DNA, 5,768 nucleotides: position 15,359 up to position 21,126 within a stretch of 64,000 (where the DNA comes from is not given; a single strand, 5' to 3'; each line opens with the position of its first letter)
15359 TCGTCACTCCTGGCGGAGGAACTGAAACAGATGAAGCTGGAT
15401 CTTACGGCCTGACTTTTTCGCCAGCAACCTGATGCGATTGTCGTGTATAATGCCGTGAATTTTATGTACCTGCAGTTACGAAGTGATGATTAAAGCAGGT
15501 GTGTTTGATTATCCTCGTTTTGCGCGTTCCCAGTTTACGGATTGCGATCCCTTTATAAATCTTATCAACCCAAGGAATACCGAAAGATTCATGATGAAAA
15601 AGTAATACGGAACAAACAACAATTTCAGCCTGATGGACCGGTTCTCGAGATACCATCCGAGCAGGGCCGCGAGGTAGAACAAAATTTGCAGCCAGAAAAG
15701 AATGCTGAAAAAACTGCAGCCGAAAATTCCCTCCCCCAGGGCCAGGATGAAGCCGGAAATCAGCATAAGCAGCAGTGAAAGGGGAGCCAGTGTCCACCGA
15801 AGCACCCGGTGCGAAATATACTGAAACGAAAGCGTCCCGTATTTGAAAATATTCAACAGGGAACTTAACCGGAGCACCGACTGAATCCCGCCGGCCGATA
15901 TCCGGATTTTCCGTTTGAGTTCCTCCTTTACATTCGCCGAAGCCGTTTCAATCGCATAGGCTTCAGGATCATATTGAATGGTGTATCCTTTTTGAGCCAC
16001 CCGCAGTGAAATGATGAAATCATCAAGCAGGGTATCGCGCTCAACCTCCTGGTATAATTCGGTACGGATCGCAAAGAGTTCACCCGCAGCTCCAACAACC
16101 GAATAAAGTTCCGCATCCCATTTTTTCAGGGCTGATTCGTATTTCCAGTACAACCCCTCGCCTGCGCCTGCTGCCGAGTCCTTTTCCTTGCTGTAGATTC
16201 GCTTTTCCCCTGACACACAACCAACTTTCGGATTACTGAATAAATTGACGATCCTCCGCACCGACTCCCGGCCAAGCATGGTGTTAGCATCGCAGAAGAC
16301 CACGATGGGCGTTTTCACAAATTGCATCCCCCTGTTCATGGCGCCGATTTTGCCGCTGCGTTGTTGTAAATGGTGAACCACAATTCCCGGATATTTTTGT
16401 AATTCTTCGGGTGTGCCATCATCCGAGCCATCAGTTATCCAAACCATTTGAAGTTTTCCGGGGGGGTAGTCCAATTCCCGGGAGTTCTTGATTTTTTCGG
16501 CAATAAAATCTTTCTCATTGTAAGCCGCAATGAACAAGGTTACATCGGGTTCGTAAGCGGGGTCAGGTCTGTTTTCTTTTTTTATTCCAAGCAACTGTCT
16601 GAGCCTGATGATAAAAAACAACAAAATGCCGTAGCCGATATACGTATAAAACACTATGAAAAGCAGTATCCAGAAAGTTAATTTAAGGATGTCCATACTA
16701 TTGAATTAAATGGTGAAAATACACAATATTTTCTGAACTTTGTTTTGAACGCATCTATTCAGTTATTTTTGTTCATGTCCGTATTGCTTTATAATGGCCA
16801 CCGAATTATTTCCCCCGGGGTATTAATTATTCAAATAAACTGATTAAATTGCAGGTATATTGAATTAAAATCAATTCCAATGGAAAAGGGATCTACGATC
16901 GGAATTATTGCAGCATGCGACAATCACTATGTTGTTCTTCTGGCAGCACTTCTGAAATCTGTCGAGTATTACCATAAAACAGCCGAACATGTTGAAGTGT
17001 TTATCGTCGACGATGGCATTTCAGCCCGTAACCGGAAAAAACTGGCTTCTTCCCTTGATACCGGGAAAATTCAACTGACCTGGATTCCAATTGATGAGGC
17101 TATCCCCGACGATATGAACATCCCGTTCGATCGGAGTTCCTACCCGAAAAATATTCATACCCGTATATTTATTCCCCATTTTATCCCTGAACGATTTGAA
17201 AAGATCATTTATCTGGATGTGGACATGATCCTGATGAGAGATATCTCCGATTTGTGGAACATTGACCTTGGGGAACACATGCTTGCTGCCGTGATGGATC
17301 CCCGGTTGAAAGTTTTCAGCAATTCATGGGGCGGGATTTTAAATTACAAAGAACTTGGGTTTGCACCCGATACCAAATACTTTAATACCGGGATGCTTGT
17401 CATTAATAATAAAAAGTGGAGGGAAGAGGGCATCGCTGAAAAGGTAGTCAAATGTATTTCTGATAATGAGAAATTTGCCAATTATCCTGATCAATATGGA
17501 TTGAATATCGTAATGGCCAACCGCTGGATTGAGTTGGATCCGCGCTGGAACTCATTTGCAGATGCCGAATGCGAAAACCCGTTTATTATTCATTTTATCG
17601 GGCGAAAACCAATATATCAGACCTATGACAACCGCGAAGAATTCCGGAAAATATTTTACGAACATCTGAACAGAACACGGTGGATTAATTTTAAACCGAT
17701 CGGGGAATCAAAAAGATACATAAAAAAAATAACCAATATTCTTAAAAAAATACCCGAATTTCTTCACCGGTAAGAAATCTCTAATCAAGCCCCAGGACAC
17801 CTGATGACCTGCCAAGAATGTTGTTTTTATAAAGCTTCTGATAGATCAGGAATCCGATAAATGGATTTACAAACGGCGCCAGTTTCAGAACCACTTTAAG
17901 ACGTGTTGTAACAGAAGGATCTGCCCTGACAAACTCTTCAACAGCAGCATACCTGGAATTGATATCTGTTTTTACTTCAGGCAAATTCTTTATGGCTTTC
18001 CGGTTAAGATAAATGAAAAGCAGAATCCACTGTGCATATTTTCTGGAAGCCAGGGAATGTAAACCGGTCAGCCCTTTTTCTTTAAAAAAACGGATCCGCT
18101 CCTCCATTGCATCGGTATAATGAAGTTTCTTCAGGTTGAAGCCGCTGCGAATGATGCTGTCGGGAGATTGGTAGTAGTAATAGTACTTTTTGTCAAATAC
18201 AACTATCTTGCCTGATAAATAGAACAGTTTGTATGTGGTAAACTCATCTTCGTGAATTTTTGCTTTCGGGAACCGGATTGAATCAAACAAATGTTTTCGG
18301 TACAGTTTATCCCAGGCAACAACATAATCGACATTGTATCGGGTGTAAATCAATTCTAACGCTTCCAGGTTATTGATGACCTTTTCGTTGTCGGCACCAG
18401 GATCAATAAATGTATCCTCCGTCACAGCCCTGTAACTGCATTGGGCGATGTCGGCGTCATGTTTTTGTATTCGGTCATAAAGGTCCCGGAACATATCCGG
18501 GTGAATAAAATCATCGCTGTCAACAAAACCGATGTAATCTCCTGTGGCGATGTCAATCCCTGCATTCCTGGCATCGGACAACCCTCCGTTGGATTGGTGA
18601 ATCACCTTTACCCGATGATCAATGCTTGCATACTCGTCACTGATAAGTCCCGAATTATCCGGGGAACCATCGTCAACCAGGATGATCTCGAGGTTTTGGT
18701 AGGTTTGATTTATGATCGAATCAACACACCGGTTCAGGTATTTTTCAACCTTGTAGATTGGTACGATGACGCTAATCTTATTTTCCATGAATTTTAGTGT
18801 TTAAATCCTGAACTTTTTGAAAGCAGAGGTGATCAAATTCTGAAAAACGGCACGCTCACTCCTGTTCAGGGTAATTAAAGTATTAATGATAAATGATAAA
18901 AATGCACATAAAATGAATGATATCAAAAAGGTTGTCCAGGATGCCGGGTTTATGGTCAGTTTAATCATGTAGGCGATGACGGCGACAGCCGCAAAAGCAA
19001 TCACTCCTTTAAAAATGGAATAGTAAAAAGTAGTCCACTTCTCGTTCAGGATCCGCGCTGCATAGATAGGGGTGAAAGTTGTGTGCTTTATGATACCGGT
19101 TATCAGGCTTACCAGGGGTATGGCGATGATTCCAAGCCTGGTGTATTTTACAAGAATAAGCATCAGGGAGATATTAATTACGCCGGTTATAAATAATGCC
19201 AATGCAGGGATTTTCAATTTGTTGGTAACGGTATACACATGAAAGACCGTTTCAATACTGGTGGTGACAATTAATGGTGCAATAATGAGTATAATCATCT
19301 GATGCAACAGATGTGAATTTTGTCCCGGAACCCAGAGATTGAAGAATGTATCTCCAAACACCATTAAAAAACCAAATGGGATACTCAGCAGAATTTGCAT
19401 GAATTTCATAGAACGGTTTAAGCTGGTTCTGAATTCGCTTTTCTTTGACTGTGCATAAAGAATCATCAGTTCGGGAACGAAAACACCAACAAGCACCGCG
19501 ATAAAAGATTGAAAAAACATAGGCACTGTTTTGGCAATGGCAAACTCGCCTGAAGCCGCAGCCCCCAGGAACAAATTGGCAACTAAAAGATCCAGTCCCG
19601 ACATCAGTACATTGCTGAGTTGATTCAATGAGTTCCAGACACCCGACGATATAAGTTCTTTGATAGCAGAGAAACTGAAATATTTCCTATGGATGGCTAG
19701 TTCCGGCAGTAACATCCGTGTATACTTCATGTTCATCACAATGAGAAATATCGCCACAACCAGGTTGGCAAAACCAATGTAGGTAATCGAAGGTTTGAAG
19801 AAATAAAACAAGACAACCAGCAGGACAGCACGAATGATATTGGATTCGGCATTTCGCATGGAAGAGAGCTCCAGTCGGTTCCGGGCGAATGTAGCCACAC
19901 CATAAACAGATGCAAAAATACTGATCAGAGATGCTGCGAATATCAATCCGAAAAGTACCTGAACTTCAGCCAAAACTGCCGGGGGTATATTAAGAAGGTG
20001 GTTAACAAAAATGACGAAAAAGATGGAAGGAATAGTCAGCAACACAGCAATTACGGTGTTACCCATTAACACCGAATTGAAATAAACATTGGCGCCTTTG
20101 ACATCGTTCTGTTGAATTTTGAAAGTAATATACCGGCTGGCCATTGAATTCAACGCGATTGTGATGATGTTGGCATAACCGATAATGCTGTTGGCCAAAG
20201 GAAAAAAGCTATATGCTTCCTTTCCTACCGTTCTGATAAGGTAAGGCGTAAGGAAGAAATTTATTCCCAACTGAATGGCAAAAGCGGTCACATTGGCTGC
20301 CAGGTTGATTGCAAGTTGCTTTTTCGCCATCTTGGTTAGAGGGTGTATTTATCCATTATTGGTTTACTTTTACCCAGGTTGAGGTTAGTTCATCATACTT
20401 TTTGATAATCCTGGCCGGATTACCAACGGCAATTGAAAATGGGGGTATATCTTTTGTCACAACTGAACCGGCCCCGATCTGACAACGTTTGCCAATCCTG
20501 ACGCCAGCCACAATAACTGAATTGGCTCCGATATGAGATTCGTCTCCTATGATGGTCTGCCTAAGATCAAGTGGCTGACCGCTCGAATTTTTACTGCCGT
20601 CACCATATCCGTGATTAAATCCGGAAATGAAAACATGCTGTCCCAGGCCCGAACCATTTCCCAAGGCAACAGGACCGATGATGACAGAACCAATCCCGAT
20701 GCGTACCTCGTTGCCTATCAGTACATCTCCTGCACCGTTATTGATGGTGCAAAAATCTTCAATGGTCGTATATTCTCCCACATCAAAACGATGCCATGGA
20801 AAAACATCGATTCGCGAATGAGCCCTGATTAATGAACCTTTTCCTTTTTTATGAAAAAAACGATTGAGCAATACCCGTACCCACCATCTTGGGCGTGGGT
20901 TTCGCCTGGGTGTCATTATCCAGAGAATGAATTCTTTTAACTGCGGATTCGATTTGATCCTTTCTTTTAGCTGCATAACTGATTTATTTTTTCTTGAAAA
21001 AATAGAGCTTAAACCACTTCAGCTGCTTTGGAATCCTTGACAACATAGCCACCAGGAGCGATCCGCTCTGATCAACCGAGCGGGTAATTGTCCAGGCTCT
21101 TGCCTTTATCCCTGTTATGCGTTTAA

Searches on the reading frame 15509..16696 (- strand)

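Call 11: search_protein_families(library=pfam, proteins=[window:15509-16696:-], max_evalue=0.001)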
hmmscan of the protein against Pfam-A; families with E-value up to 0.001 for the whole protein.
window:15509-16696:- (395 aa): 4 families
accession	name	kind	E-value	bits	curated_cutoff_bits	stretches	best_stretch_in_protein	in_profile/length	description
PF00535.33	Glycos_transf_2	-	5.3e-20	72.4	23.3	1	54-217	2-166/168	Glycosyl transferase family 2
PF13641.12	Glyco_tranf_2_3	-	9.2e-20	72.1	27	1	50-265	1-226/230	Glycosyltransferase like family 2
PF13632.12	Glyco_trans_2_3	-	3.1e-14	53.7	27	1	131-342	1-193/198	Glycosyl transferase family group 2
PF13506.12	Glyco_transf_21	-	2.7e-08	33.9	21.7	1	114-265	16-171/174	Glycosyl transferase family 21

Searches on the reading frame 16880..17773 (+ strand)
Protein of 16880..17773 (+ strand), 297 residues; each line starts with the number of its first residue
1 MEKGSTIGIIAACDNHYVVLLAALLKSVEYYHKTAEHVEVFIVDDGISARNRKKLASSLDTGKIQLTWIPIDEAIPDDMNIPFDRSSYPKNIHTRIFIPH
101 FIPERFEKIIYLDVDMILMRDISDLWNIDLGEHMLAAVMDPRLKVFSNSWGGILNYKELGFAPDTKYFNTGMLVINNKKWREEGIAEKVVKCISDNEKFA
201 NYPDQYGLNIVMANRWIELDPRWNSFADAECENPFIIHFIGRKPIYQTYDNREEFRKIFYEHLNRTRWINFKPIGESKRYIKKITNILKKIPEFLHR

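Call 51: search_protein_families(library=pfam, proteins=[window:16880-17773:+], max_evalue=0.05)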
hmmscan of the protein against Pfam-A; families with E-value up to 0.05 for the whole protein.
window:16880-17773:+ (297 aa): 2 families
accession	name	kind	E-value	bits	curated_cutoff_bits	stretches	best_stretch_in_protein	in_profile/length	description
PF01501.26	Glyco_transf_8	-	1.1e-41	143.5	24.3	1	9-243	2-247/253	Glycosyl transferase family 8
PF18404.7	Glyco_transf_24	-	7.8e-06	25.9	25.7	1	13-137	8-127/268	Glucosyltransferase 24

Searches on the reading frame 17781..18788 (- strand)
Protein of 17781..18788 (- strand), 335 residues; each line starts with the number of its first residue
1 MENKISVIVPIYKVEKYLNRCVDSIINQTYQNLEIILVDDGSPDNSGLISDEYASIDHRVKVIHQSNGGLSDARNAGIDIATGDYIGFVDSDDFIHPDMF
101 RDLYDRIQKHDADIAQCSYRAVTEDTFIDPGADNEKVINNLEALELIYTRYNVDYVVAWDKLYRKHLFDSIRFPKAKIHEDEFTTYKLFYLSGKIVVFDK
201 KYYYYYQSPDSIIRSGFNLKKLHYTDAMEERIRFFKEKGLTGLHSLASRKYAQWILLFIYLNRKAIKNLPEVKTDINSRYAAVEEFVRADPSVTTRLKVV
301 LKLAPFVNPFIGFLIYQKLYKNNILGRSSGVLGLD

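Call 11: search_protein_families(library=pfam, proteins=[window:17781-18788:-], max_evalue=0.001)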
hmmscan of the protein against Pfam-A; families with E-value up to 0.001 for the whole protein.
window:17781-18788:- (335 aa): 3 families
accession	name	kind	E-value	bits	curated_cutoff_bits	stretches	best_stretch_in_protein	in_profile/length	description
PF00535.33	Glycos_transf_2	-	7.7e-43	146.8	23.3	1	6-170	1-166/168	Glycosyl transferase family 2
PF13641.12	Glyco_tranf_2_3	-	2.4e-15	57.6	27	1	5-188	3-194/230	Glycosyltransferase like family 2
PF10111.15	Glyco_tranf_2_2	-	2.9e-12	47.1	27.3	1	6-107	1-106/276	Glycosyltransferase like family 2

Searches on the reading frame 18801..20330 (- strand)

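Call 11: search_protein_families(library=pfam, proteins=[window:18801-20330:-], max_evalue=0.001)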
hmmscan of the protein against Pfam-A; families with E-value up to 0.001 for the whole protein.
window:18801-20330:- (509 aa): 1 family
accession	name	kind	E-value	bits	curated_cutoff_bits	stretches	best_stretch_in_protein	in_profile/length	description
PF01943.22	Polysacc_synt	-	1.9e-08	34.5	28.2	1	10-286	5-268/274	Polysaccharide biosynthesis protein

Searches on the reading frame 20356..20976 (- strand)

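Call 11: search_protein_families(library=pfam, proteins=[window:20356-20976:-], max_evalue=0.001)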
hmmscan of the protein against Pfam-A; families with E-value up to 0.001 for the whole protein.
window:20356-20976:- (206 aa): 3 families
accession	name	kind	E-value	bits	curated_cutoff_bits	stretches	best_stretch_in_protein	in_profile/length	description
PF00132.30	Hexapep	-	1.6e-17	62.8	27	2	141-175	2-36/36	Bacterial transferase hexapeptide (six repeats)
PF14602.12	Hexapep_2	-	5.3e-12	45.7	27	1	141-175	2-34/34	Hexapeptide repeat of succinyl-transferase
PF25084.1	LbH_EIF2B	-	2.7e-06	27.8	54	1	139-174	20-54/105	EIF2B subunit epsilon LbH domain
